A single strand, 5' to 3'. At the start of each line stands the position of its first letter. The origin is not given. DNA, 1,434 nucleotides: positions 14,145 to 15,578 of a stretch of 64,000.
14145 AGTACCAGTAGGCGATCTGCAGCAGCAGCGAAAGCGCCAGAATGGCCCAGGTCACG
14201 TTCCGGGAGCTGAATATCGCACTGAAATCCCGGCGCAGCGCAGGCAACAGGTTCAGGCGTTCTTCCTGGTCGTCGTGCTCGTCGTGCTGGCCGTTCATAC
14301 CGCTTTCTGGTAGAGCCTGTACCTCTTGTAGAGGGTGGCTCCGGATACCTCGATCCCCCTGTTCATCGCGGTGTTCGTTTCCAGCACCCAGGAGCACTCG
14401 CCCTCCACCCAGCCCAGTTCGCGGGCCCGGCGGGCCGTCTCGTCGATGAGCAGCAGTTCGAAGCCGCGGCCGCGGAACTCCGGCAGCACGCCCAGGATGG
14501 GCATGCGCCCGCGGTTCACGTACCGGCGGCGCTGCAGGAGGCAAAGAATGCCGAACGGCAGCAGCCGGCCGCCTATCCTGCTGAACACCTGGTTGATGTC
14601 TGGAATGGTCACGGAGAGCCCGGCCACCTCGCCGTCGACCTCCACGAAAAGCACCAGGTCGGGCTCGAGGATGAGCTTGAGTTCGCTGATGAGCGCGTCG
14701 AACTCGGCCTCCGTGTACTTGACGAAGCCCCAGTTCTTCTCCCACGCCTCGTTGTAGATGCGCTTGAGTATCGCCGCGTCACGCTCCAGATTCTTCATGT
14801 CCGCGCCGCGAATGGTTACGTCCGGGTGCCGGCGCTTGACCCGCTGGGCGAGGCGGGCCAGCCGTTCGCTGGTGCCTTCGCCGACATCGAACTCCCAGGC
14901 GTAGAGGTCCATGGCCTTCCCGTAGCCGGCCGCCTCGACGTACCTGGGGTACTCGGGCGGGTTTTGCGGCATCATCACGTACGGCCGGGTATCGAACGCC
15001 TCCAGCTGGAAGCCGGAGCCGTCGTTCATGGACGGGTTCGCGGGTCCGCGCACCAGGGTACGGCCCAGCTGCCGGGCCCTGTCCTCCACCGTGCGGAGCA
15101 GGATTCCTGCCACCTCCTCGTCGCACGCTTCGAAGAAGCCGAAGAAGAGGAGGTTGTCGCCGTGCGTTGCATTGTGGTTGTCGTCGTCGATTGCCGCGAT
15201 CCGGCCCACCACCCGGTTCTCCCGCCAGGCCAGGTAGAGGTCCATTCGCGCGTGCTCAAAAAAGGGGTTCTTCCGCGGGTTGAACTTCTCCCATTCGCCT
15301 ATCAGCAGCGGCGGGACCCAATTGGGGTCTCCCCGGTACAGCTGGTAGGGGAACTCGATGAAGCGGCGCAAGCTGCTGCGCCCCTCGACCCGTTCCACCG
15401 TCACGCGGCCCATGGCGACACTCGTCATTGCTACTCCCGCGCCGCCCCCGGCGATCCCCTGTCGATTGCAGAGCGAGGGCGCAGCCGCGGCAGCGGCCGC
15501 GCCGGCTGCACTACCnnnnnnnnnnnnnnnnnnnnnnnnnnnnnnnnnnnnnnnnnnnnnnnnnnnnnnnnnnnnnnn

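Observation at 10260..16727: Six-gene operon combining a serine-palmitoyltransferase-like enzyme, a GNAT-like acyltransferase, an SDR reductase, a lipid glycosyltransferase and a flippase-like protein: candidate (glyco)sphingolipid or aminolipid pathway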

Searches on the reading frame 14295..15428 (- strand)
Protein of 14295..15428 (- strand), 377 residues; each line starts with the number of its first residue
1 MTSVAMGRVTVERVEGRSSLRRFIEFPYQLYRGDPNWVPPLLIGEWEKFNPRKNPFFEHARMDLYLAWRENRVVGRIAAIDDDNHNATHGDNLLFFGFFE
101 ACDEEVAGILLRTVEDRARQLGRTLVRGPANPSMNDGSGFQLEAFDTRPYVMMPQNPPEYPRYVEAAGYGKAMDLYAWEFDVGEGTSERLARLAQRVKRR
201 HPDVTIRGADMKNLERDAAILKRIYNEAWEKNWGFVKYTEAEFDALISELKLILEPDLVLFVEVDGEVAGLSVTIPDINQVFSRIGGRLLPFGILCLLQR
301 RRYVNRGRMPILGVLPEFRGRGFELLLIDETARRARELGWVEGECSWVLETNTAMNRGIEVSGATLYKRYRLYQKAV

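Call 3: search_protein_families(library=pfam, proteins=[window:14295-15428:-])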
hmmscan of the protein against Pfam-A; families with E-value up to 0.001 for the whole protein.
window:14295-15428:- (377 aa): 1 family
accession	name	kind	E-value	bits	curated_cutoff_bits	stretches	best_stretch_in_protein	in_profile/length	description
PF00583.31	Acetyltransf_1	-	0.00037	21.2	20.7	0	223-340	6-93/116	Acetyltransferase (GNAT) family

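Call 4: search_protein_families(library=ncbifam, proteins=[window:14295-15428:-])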
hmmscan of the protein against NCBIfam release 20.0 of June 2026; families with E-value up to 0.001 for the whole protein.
window:14295-15428:- (377 aa): 0 families

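Call 5: search_solved_structures(query=window:14295-15428:-, max_evalue=1, show_alignments=2)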
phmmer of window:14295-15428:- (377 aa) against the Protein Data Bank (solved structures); distinct sequences matched with E-value up to 1: 0.
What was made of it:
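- Tried and rejected: No hit (call 5).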

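Call 8: find_homologous_proteins(query=window:14295-15428:-, max_evalue=0.00001)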
Query window:14295-15428:- (377 aa): 7843 proteins with E <= 0.00001 among 8000 candidates; the best 120 are listed.
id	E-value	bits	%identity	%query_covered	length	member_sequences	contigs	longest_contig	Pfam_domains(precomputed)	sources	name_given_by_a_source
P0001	2.5e-256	868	100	100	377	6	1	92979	-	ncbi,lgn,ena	-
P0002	1.2e-180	618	72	98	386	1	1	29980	-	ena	-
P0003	1.2e-179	615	72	98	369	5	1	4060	-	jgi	jgi:GNAT superfamily N-acetyltransferase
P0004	2.7e-178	611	71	98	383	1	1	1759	PF00583.32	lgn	-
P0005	4.5e-178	610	70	98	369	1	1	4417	-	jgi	jgi:GNAT superfamily N-acetyltransferase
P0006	4.2e-177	607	70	97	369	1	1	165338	-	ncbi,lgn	ncbi:MAG TPA: hypothetical protein VF168_04325 [Trueperaceae bacterium]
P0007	6.0e-177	606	71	97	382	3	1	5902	-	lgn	-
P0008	1.1e-176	605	71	98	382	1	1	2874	-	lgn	-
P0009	9.2e-176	602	71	98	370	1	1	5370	-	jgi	jgi:GNAT superfamily N-acetyltransferase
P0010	7.4e-175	599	70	97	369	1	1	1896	-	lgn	-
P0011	2.7e-174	598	69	98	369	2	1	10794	-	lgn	-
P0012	2.9e-172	591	69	98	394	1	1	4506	-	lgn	-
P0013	4.5e-172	590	70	97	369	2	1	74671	-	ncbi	ncbi:MAG: hypothetical protein WD273_14215 [Trueperaceae bacterium]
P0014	4.4e-171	587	68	98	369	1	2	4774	-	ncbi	-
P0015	1.1e-170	586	69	97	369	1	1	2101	-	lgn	-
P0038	3.7e-154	531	64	97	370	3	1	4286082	PF00583.32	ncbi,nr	ncbi:MAG: GNAT family N-acetyltransferase [Trueperaceae bacterium]|nr:MAG: GNAT family N-acetyltrans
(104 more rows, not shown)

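Call 9: find_related_loci(query=window:14295-15428:-, collection=genome_contigs, flank=10000)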
Query window:14295-15428:- (377 aa) in genome_contigs; peptide patterns used: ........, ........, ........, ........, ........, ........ (x = any residue, [..] = any of these).
189 stretches matched a pattern; 163 encode a relative of the query (tblastn E <= 1e-3); the best 80 are kept; 80 distinct loci.
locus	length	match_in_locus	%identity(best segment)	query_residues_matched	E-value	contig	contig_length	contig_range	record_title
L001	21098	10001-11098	66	9-375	6e-162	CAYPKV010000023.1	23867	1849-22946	MAG TPA_asm: uncultured bacterium isolate SRP268622_co1_234 genome assembly, contig: NODE_4403_length_23867_cov_6.911641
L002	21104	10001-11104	62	9-377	4e-146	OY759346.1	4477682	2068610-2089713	MAG: Trueperaceae bacterium isolate dd143a13-9bf8-4812-ba0e-a3cf349d91ff genome assembly, chromosome: 1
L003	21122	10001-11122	42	4-377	3e-100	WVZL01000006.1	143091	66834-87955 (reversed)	MAG: Candidatus Aminicenantes bacterium isolate CS4-C018 C_merged_R1_(paired)_contig_7416, whole genome shotgun sequence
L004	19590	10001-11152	45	4-377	6e-99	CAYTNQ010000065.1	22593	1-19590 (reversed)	MAG TPA_asm: uncultured Anaerolineales bacterium isolate binchicken_co294_35 genome assembly, contig: NODE_2627_length_2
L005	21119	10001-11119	43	5-377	4e-98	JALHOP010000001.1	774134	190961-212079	MAG: Myxococcota bacterium isolate bin.157 c_000000000023, whole genome shotgun sequence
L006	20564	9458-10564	43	9-377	2e-97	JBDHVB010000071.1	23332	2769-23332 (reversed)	MAG: Myxococcota bacterium isolate AS-MESO-OLR.103 NODE_6586_length_23332_cov_6.892840, whole genome shotgun sequence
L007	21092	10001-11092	45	9-373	5e-97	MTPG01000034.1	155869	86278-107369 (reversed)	MAG: Desulfarculaceae bacterium JdFR-97 JGI24020J35080_1000042, whole genome shotgun sequence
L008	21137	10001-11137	41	1-377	4e-97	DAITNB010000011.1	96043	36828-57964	MAG TPA_asm: bacterium isolate CTOTU10762 NODE_73_length_96043_cov_26.120942, whole genome shotgun sequence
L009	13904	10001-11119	42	5-377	2e-95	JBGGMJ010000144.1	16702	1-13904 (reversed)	MAG: Myxococcota bacterium isolate bin.009 k141_2882721, whole genome shotgun sequence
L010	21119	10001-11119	41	5-377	2e-95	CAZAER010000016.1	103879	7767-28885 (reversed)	MAG TPA_asm: uncultured Bdellovibrionales bacterium isolate SRP287051_co1_183 genome assembly, contig: NODE_435_length_1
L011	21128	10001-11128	43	4-375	4e-95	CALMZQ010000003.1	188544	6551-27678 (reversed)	MAG TPA_asm: uncultured Ignavibacteria bacterium isolate SRR6670123_bin.14_CONCOCT_v1.1_MAG genome assembly, contig: ERZ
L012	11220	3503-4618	42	9-375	2e-94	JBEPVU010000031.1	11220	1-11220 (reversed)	MAG: Gammaproteobacteria bacterium isolate 22E.semibin_refined.170 NODE_5206_length_11220_cov_5.591223, whole genome sho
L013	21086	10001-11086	44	14-375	1e-93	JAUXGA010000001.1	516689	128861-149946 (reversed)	MAG: bacterium isolate CSMAG_2917 CSMAG_2917_k117_7655190_length_516689_cov_13.9995, whole genome shotgun sequence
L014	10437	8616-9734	39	6-375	4e-92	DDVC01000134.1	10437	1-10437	MAG TPA_asm: Bacteroidetes bacterium UBA2322 UBA2322_contig_17194, whole genome shotgun sequence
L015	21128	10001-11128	43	5-377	6e-91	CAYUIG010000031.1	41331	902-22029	MAG TPA_asm: uncultured Gemmatimonadaceae bacterium isolate SRP193661_co2_98 genome assembly, contig: NODE_918_length_41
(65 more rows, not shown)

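Call 22: search_protein_families(library=pfam, proteins=[window:14295-15428:-], max_evalue=10)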
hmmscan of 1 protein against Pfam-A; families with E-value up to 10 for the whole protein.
window:14295-15428:- (377 aa): 3 families
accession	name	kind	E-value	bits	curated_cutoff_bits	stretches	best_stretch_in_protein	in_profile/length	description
PF00583.31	Acetyltransf_1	-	0.00037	21.2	20.7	1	223-340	6-93/116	Acetyltransferase (GNAT) family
PF13508.13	Acetyltransf_7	-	0.093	13.6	27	1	310-345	30-63/84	Acetyltransferase (GNAT) domain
PF08445.16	FR47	-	0.18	12.3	22.1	1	307-339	22-54/86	FR47-like protein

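Call 28: find_encoding_contigs(protein=P0001, flank=10000, max_places=2)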
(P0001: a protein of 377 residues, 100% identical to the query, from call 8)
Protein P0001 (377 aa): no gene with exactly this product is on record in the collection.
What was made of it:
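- Tried and rejected: It found no contig (call 28).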

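Call 33: list_cluster_members(proteins=[window:14295-15428:-, window:15516-16727:-, window:11258-12502:-])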
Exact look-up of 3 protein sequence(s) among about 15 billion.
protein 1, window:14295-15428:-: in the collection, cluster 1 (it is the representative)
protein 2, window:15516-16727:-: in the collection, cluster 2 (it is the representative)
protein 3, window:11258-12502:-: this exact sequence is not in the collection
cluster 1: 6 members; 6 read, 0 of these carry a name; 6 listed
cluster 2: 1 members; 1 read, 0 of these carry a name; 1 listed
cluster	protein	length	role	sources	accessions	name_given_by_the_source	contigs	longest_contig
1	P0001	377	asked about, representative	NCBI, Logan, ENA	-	-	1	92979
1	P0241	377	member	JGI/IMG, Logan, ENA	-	-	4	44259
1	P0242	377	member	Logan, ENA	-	-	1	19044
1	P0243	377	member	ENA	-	-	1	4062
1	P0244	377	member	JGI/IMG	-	-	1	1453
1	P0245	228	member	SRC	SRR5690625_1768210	-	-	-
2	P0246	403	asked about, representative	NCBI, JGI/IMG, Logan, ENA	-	-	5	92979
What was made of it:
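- Tried and rejected: The cluster look-up gave no names (call 33).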

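Call 37: find_encoding_contigs(protein=P0006, flank=10000, max_places=1)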
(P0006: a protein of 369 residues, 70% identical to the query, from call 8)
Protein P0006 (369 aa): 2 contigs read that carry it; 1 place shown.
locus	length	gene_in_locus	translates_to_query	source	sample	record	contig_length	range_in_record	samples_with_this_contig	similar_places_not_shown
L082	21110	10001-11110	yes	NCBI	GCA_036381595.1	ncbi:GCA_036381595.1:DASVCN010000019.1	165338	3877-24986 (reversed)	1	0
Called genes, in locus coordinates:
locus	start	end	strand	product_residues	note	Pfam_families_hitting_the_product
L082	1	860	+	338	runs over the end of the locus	PF00005:ABC_tran, PF08352:oligo_HPY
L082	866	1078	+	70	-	-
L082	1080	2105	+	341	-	PF00348:polyprenyl_synt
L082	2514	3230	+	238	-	PF00156:Pribosyltran (faint)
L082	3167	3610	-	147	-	PF02681:DUF212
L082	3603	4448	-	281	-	PF00763:THF_DHG_CYH, PF02882:THF_DHG_CYH_C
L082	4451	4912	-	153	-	PF01029:NusB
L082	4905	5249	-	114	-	PF03780:Asp23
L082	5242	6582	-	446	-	PF00289:Biotin_carb_N, PF02222:ATP-grasp, PF02786:CPSase_L_D2, PF07478:Dala_Dala_lig_C, PF02785:Biotin_carb_C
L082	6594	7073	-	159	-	PF25984:BSH_YknX (faint), PF00364:Biotin_lipoyl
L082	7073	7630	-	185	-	PF08207:EFP_N, PF01132:EFP, PF09285:Elong-fact-P_C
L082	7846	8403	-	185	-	PF00583:Acetyltransf_1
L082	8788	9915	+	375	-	PF00155:Aminotran_1_2, PF01212:Beta_elim_lyase (faint)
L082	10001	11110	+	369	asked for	-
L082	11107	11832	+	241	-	PF02517:Rce1-like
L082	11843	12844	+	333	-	PF01073:3Beta_HSD, PF01370:Epimerase, PF02719:Polysacc_synt_2, PF04321:RmlD_sub_bind, PF05368:NmrA, PF07993:NAD_binding_4, PF13460:NAD_binding_10, PF16363:GDP_Man_Dehyd, +1 more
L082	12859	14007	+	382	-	PF13439:Glyco_transf_4 (weak), PF04101:Glyco_tran_28_C (weak)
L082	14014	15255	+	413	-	PF13439:Glyco_transf_4, PF06925:MGDG_synth (weak), PF04101:Glyco_tran_28_C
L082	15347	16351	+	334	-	PF03706:LPG_synthase_TM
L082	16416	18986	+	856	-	PF12704:MacB_PCD, PF02687:FtsX, PF12704:MacB_PCD, PF02687:FtsX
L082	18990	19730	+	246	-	PF00005:ABC_tran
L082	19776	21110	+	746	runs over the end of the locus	PF03176:MMPL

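Call 38: find_encoding_contigs(protein=P0038, flank=10000, max_places=1)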
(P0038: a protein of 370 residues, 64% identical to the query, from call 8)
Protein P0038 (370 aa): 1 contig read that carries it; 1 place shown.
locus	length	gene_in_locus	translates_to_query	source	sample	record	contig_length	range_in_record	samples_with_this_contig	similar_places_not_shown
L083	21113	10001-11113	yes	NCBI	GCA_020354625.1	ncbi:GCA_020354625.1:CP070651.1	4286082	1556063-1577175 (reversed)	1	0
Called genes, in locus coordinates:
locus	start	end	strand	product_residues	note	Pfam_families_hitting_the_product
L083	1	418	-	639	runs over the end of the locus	PF13476:AAA_23 (faint), PF13555:AAA_29 (faint), PF00005:ABC_tran, PF02463:SMC_N (faint), PF13175:AAA_15 (faint), PF12848:ABC_tran_Xtn, PF00005:ABC_tran, PF16326:ABC_tran_CTD, +2 more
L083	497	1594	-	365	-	PF00005:ABC_tran, PF17912:OB_MalK, PF08402:TOBE_2, PF03459:TOBE (weak)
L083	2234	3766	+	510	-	PF00005:ABC_tran, PF13175:AAA_15 (faint), PF13304:AAA_21 (faint), PF00005:ABC_tran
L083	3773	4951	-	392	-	PF00561:Abhydrolase_1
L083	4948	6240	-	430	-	PF01053:Cys_Met_Meta_PP, PF00155:Aminotran_1_2 (weak), PF01041:DegT_DnrJ_EryC1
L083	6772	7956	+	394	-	PF01041:DegT_DnrJ_EryC1, PF01212:Beta_elim_lyase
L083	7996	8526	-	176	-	PF00583:Acetyltransf_1 (weak), PF08445:FR47 (weak)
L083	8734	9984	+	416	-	PF00155:Aminotran_1_2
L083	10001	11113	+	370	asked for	PF00583:Acetyltransf_1 (faint)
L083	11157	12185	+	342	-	PF03706:LPG_synthase_TM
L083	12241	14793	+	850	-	PF12704:MacB_PCD, PF02687:FtsX, PF12704:MacB_PCD, PF02687:FtsX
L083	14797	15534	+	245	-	PF00005:ABC_tran, PF02463:SMC_N (faint), PF13304:AAA_21 (faint)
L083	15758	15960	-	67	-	-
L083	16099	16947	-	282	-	PF01261:AP_endonuc_2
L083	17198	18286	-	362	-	PF00072:Response_reg, PF13487:HD_5, PF01966:HD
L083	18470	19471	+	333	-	PF01087:GalP_UDP_transf, PF02744:GalP_UDP_tr_C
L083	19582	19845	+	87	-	-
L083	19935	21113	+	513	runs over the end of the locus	PF01039:Carboxyl_trans, PF03255:ACCA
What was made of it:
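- L083 has AOS-bCerS followed directly by the flippase-like gene, the FtsX permease and the ABC ATPase (call 38). L083 has no GT (call 38). In L083 the flippase-like and ABC genes follow bCerS directly, with no other lipid gene between (call 38).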

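Call 39: find_encoding_contigs(protein=P0013, flank=10000, max_places=1)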
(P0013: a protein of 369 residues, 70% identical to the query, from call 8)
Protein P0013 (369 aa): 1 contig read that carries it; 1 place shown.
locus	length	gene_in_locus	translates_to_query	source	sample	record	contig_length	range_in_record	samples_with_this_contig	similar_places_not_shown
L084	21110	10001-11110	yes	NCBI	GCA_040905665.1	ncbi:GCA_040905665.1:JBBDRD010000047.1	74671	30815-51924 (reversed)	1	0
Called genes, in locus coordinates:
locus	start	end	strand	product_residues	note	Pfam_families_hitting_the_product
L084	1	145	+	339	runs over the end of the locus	PF00005:ABC_tran, PF13304:AAA_21 (weak), PF08352:oligo_HPY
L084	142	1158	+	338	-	PF00005:ABC_tran, PF13304:AAA_21 (faint), PF08352:oligo_HPY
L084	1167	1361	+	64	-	-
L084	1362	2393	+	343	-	PF00348:polyprenyl_synt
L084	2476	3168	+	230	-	PF00156:Pribosyltran (faint)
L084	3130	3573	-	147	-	PF02681:DUF212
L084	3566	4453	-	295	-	PF00763:THF_DHG_CYH, PF02882:THF_DHG_CYH_C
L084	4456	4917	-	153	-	PF01029:NusB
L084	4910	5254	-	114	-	PF03780:Asp23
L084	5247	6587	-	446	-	PF00289:Biotin_carb_N, PF02222:ATP-grasp, PF02786:CPSase_L_D2, PF07478:Dala_Dala_lig_C, PF02785:Biotin_carb_C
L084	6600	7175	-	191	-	PF00364:Biotin_lipoyl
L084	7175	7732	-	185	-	PF08207:EFP_N, PF01132:EFP, PF09285:Elong-fact-P_C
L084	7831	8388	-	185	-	PF00583:Acetyltransf_1 (weak)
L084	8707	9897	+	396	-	PF00155:Aminotran_1_2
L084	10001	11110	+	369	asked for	-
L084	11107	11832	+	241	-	PF02517:Rce1-like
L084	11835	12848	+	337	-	PF01073:3Beta_HSD, PF01370:Epimerase, PF02719:Polysacc_synt_2 (weak), PF04321:RmlD_sub_bind (weak), PF05368:NmrA (weak), PF07993:NAD_binding_4, PF13460:NAD_binding_10, PF16363:GDP_Man_Dehyd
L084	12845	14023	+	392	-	PF13439:Glyco_transf_4 (weak), PF13579:Glyco_trans_4_4 (faint), PF04101:Glyco_tran_28_C (weak)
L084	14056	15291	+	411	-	PF13439:Glyco_transf_4 (faint), PF04101:Glyco_tran_28_C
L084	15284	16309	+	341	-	PF03706:LPG_synthase_TM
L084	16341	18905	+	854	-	PF12704:MacB_PCD, PF02687:FtsX, PF12704:MacB_PCD (weak), PF02687:FtsX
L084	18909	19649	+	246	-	PF00005:ABC_tran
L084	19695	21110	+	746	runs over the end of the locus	PF03176:MMPL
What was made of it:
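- The ABC and MMPL genes are syntenic in L082 and L084 (calls 37, 39).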

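Call 67: predict_structure(alignment_id=A1)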
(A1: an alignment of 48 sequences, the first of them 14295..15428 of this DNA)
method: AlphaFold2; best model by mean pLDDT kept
length: 377 residues; sequences in the alignment: 48
mean_pLDDT: 89.7   pTM: 0.88
mean pLDDT of the five models: 89.7, 88.7, 88.6, 87.4, 87.2
residues with pLDDT >= 90: 237; 70-90: 126; 50-70: 7; < 50: 7
segments of 3 or more residues with pLDDT < 50: 1-5
pLDDT, mean of each block of 10 residues (from residue 1): 64 97 96 91 91 90 96 96 91 95 98 98 95 63 85 89 97 92 85 94 94 89 82 78 87 90 94 93 89 88 92 87 92 93 89 86 90 96
secondary structure, 60 per line:
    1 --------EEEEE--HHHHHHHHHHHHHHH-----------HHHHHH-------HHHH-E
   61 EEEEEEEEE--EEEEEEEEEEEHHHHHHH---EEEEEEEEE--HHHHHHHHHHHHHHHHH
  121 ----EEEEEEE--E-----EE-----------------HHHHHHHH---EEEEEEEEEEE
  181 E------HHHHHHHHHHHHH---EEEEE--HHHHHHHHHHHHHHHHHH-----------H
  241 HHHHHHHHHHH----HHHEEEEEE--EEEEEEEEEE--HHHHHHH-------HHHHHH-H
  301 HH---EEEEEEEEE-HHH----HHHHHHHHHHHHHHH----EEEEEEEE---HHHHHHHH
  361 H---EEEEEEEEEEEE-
elements in order: E9-13 H16-30 H42-47 H55-58 E60-69 E72-82 H83-89 E93-101 H104-120 E125-131 H159-166 E170-181 H188-200 E204-208 H211-228 H240-251 E259-264 E267-276 H279-285 H293-298 E306-314 H323-337 E342-349 H353-361 E365-376

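Call 71: fold_search(model_id=the predicted structure, library=pdb)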
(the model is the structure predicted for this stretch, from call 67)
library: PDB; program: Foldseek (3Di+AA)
matches with E <= 10: 948; with E <= 0.001: 254
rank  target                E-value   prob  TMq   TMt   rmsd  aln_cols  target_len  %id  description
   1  2wpw_C                1.1e-13  1.00  0.58  0.66   6.5       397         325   12  Tandem GNAT protein from the clavulanic acid biosynthesis pathway (without AcCoA) (released 2009-12-29)
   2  2wpw_B                1.7e-13  1.00  0.60  0.68   6.3       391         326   12  Tandem GNAT protein from the clavulanic acid biosynthesis pathway (without AcCoA) (released 2009-12-29)
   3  7q3a_A                1.7e-13  1.00  0.62  0.68   7.0       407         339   14  Crystal structure of MAB_4324 a tandem repeat GNAT from Mycobacterium abscessus (released 2022-05-04)
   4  7q3a_B                2.0e-13  1.00  0.61  0.66   7.1       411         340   13  Crystal structure of MAB_4324 a tandem repeat GNAT from Mycobacterium abscessus (released 2022-05-04)
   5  2wpw_A                2.7e-13  1.00  0.60  0.68   6.2       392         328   12  Tandem GNAT protein from the clavulanic acid biosynthesis pathway (without AcCoA) (released 2009-12-29)
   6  5kf1_A                2.8e-13  1.00  0.63  0.73   5.6       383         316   12  X-ray structure of a glucosamine N-Acetyltransferase from Clostridium acetobutylicum, apo form, pH 5 (released 2016-07-06)
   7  2wpx_A                1.1e-12  1.00  0.59  0.66   6.4       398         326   12  Tandem GNAT protein from the clavulanic acid biosynthesis pathway (with AcCoA) (released 2009-12-29)
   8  5kgh_A                1.4e-12  1.00  0.63  0.74   5.0       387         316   11  X-ray structure of a glucosamine N-Acetyltransferase from Clostridium acetobutylicum, mutant Y297F (released 2016-07-06)
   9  5kgh_B                1.7e-12  1.00  0.62  0.73   5.1       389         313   11  X-ray structure of a glucosamine N-Acetyltransferase from Clostridium acetobutylicum, mutant Y297F (released 2016-07-06)
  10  5kf1_B                2.4e-12  1.00  0.61  0.73   5.2       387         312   12  X-ray structure of a glucosamine N-Acetyltransferase from Clostridium acetobutylicum, apo form, pH 5 (released 2016-07-06)
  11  5kf2                  2.5e-12  1.00  0.61  0.71   5.2       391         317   12  X-ray structure of a glucosamine N-Acetyltransferase from Clostridium acetobutylicum, apo form, pH 8 (released 2016-07-06)
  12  5kga_A                2.7e-12  1.00  0.62  0.73   5.6       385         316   12  X-ray structure of a glucosamine N-Acetyltransferase from Clostridium acetobutylicum, mutant D287N, in complex with N- (released 2016-07-06)
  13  4zm6_A                5.2e-12  1.00  0.58  0.29   6.8       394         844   11  A unique GCN5-related glucosamine N-acetyltransferase region exist in the fungal multi-domain GH3 beta-N-acetylglucosa (released 2015-12-09)
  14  3tt2                  3.2e-11  1.00  0.50  0.58   5.0       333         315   14  Crystal Structure of GCN5-related N-Acetyltransferase from Sphaerobacter thermophilus (released 2011-10-05)
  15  2c27                  6.2e-11  1.00  0.56  0.69   5.7       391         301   13  The Structure of Mycothiol Synthase in Complex with des- AcetylMycothiol and CoenzymeA. (released 2005-12-01)
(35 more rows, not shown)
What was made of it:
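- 14295..15428 (-): bCerS-family tandem-GNAT N-acyltransferase (377 aa). AlphaFold model with pLDDT 89.7; best folds are tandem-GNAT proteins (calls 67, 71).
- On Bacterial ceramide synthase (bCerS): Top folds are 2wpw, 7q3a, 5kf1 and MshD (calls 67, 71).
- Predicted tandem-GNAT fold (calls 67, 71).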
